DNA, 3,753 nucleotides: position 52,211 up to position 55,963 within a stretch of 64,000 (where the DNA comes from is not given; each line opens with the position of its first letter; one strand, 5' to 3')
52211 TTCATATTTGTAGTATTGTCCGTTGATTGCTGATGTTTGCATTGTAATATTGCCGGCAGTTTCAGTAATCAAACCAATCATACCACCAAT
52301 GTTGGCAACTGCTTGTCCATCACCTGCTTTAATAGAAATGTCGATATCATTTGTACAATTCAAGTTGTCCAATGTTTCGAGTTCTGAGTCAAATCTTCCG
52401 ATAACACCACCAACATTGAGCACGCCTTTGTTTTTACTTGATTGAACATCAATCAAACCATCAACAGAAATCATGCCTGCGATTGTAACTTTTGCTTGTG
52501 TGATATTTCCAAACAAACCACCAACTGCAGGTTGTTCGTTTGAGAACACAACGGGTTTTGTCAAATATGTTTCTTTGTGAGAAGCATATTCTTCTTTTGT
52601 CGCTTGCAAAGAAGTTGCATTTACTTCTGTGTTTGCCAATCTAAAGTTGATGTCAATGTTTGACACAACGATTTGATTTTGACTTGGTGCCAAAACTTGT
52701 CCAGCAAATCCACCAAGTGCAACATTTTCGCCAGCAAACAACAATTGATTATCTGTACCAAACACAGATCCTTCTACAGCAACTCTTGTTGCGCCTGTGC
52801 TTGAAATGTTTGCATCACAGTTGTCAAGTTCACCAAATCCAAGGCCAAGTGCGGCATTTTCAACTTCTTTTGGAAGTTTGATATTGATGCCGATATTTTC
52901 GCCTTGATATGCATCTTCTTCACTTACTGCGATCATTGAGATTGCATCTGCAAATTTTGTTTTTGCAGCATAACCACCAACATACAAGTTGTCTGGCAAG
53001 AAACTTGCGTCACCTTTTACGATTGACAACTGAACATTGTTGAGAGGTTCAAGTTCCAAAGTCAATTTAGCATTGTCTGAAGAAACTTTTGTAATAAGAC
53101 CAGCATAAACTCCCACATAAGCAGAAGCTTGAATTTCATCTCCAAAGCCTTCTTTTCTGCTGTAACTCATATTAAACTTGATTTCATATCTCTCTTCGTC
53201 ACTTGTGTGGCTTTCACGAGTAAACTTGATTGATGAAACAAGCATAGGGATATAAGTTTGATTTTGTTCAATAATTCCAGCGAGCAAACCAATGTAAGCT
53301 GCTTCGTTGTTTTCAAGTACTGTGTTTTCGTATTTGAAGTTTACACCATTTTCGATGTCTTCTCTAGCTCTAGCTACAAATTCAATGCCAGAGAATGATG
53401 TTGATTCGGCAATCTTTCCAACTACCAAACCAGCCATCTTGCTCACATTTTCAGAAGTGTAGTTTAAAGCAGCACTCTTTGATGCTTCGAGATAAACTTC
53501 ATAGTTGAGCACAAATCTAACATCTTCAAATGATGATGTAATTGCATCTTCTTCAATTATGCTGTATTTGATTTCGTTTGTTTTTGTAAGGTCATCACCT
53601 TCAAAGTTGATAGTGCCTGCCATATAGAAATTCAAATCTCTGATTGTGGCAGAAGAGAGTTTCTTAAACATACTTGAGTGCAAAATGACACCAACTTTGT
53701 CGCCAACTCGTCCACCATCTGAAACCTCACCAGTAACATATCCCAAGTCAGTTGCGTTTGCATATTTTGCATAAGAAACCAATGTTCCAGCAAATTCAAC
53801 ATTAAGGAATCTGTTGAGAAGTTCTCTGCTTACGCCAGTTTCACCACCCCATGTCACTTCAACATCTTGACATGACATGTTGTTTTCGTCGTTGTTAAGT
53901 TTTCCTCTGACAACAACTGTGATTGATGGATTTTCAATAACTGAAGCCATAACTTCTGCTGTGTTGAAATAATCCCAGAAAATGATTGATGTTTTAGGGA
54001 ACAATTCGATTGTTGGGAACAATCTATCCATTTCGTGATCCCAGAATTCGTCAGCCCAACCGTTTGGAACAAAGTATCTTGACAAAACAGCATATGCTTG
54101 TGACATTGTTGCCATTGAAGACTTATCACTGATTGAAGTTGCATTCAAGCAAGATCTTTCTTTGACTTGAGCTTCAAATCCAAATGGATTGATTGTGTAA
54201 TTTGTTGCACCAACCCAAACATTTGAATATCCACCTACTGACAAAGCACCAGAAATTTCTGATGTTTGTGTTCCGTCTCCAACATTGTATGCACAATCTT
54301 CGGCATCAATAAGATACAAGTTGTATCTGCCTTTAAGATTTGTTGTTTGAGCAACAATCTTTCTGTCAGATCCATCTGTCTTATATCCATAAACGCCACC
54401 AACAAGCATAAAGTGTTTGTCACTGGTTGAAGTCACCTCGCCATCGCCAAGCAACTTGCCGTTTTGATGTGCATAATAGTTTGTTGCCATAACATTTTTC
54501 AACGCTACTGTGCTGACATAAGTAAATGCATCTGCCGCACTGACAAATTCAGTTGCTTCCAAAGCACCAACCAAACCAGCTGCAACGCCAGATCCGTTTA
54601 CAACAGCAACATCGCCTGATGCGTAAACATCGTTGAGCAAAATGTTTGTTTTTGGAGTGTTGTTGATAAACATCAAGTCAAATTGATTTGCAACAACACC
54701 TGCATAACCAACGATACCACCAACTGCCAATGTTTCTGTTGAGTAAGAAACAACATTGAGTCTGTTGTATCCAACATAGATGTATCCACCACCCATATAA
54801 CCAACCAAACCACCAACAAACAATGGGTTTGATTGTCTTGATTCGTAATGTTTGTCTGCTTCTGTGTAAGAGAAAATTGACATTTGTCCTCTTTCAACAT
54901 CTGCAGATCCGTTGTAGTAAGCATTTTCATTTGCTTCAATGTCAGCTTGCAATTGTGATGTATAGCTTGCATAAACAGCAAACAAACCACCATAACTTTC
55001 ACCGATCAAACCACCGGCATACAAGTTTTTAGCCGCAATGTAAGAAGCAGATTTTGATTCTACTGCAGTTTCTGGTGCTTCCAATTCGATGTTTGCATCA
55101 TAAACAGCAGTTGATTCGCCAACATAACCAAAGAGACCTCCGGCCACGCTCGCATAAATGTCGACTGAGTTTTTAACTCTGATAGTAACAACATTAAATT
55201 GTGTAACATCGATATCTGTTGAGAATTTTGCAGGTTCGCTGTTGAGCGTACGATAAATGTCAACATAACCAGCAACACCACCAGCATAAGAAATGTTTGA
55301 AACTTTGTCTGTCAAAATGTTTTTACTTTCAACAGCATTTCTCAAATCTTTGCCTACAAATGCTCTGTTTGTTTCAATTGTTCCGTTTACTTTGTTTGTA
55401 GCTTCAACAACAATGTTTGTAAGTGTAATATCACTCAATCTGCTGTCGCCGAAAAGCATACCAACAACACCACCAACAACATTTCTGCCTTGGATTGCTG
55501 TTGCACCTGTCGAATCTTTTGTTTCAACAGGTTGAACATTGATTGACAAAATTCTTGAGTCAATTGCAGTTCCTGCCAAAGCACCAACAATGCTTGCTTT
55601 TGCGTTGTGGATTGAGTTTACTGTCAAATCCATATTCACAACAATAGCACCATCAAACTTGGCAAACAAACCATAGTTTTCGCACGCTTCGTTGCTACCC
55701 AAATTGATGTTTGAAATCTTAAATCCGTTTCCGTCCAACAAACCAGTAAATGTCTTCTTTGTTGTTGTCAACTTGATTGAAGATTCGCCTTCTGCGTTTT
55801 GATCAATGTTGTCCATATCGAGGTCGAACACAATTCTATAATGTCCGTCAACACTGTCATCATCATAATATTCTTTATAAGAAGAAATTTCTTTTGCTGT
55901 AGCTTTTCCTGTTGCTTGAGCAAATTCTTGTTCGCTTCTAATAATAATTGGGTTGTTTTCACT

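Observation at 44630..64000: Second giant ORF of more than 6456 codons still open at the window edge; two paralogs fill about 46% of the window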

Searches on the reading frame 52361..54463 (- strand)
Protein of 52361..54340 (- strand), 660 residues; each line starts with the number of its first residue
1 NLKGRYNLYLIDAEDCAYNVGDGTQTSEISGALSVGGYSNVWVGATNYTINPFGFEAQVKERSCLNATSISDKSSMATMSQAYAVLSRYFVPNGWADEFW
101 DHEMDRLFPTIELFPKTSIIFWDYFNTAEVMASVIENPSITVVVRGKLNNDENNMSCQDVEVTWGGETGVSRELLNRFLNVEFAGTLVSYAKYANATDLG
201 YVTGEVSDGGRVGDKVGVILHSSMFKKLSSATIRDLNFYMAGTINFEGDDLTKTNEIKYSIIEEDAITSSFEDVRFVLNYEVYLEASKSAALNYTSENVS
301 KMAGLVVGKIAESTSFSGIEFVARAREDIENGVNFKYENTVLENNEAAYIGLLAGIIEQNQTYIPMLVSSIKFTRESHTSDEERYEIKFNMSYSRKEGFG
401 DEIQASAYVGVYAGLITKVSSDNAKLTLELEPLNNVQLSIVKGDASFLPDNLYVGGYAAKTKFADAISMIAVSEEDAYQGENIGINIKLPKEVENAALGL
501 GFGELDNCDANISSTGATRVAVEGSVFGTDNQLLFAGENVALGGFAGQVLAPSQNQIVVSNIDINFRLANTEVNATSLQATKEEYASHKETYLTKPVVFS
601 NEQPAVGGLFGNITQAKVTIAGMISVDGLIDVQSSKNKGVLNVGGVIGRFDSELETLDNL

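Call 75: search_protein_families(library=pfam, proteins=[window:52361-54340:-], max_evalue=0.5)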
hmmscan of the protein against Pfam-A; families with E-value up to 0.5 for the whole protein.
window:52361-54340:- (660 aa): 0 families

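Call 82: search_solved_structures(query=A6, max_evalue=1)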
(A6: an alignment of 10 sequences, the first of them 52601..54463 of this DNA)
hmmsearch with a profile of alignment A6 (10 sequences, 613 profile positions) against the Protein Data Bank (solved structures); distinct sequences matched with E-value up to 1: 0.

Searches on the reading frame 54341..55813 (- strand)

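Call 13: search_protein_families(library=pfam, proteins=[window:54341-55813:-], max_evalue=10)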
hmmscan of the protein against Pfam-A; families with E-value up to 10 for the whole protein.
window:54341-55813:- (491 aa): 1 family
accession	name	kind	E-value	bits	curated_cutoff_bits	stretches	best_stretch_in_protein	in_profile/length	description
PF04715.19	Anth_synt_I_N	-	8.6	7.1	23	1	321-341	77-97/140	Anthranilate synthase component I, N terminal region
